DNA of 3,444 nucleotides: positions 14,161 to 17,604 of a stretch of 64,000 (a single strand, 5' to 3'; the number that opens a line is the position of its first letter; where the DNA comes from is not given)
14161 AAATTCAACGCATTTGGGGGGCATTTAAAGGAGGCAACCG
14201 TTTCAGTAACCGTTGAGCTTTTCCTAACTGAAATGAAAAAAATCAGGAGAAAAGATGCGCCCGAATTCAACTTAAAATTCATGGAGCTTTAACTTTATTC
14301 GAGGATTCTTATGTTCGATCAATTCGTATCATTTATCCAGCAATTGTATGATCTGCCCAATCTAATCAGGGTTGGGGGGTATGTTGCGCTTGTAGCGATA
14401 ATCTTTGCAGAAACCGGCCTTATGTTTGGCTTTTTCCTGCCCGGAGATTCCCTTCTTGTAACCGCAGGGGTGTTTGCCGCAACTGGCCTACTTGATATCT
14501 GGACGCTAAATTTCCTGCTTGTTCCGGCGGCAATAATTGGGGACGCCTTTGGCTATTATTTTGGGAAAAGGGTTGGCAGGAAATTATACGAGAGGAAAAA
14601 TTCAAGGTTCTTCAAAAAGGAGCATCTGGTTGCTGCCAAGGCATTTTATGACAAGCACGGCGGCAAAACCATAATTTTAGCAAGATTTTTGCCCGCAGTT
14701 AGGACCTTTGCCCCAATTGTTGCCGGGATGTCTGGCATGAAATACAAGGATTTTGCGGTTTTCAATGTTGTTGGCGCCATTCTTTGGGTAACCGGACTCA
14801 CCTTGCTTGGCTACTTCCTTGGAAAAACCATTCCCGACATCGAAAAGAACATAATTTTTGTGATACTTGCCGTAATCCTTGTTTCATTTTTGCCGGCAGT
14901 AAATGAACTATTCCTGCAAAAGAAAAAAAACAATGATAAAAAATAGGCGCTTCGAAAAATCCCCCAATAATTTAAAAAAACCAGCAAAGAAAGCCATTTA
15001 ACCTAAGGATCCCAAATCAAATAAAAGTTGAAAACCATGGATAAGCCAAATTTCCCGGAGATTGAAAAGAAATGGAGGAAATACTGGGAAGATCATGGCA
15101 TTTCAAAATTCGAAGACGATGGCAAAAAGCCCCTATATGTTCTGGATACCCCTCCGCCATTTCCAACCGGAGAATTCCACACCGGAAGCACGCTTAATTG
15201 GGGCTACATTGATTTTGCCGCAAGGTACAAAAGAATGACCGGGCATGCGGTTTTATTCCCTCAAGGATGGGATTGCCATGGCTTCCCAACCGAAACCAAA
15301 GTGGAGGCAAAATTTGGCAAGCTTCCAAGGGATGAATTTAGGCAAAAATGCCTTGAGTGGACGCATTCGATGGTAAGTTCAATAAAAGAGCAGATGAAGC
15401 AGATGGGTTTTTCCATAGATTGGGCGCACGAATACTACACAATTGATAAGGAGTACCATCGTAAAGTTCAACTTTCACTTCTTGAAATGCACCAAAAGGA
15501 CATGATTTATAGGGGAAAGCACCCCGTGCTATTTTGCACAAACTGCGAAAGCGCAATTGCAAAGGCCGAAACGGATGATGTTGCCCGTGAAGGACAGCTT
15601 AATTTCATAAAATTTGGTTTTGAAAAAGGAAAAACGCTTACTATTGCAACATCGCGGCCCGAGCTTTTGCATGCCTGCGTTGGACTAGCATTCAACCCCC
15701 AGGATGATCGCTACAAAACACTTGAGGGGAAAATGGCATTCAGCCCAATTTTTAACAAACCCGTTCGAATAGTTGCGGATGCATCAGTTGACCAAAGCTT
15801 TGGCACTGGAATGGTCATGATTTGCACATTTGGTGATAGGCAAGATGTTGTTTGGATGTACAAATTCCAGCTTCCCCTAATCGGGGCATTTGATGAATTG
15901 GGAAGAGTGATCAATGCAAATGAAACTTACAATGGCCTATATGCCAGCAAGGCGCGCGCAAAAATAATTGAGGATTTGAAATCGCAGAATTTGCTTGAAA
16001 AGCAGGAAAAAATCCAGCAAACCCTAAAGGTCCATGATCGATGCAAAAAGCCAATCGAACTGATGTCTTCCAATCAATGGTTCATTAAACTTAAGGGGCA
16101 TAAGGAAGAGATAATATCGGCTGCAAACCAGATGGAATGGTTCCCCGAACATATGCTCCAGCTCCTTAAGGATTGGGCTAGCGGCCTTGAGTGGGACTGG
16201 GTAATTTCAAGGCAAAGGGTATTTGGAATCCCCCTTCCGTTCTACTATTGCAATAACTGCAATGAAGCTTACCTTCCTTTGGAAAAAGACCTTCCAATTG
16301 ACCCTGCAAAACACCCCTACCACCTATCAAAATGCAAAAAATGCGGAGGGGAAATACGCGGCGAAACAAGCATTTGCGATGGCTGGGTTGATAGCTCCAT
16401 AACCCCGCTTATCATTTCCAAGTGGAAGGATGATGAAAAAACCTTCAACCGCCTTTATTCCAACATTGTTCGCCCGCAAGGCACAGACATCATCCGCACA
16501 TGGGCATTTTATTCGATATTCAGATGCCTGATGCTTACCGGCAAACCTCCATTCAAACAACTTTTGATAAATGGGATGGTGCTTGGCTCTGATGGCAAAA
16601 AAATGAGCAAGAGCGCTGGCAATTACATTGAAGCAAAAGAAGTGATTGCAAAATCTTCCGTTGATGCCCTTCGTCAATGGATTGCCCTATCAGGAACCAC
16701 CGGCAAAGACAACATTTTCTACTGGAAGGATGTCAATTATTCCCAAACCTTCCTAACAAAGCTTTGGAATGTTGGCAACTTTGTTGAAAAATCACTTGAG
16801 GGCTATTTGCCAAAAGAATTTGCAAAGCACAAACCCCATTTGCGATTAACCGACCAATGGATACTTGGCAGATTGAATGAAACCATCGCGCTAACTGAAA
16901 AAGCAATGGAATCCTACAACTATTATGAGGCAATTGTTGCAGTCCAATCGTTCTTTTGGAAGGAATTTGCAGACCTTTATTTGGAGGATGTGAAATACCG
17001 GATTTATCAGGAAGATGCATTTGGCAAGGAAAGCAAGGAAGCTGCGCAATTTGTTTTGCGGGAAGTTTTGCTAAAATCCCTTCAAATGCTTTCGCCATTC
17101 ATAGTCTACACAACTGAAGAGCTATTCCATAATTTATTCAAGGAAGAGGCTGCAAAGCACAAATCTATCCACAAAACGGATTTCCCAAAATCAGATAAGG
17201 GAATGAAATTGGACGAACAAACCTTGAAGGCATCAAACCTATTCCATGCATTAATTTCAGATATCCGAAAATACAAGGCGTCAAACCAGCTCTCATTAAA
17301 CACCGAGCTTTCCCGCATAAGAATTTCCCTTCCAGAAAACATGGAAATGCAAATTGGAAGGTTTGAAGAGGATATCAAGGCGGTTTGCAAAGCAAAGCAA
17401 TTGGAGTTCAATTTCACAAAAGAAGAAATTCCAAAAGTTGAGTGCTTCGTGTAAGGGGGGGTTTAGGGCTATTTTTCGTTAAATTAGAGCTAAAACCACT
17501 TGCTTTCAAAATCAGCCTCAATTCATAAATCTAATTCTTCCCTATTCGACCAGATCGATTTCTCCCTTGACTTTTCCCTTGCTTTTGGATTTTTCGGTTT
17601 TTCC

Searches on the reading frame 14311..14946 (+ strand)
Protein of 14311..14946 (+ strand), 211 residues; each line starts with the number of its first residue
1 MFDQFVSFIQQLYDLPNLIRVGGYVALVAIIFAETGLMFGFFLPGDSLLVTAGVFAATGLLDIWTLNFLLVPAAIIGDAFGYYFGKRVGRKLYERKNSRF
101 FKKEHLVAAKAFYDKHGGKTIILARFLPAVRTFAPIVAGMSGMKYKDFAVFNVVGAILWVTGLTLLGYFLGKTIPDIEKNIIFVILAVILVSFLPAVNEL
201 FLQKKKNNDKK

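Call 17: search_protein_families(library=pfam, max_evalue=0.001, proteins=[window:14311-14946:+])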
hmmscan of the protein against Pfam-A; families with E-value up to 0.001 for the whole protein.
window:14311-14946:+ (211 aa): 1 family
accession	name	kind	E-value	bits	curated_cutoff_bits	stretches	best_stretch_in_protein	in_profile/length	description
PF09335.16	VTT_dom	-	8.4e-21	75.1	33.9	1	43-168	1-122/123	VTT domain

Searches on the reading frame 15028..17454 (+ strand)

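Call 17: search_protein_families(library=pfam, max_evalue=0.001, proteins=[window:15028-17454:+])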
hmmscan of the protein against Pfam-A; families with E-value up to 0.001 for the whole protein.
window:15028-17454:+ (808 aa): 3 families
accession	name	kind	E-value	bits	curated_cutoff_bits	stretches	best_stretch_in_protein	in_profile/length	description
PF00133.28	tRNA-synt_1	-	7.6e-89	298.8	22.7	1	16-559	2-409/414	tRNA synthetases class I (I, L, M and V)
PF08264.19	Anticodon_1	-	3.5e-34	118.3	25.1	1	609-762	1-145/148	Anticodon-binding domain of tRNA ligase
PF09334.17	tRNA-synt_1g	-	2.1e-21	76.6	20.1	2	39-178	3-131/391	tRNA synthetases class I (M)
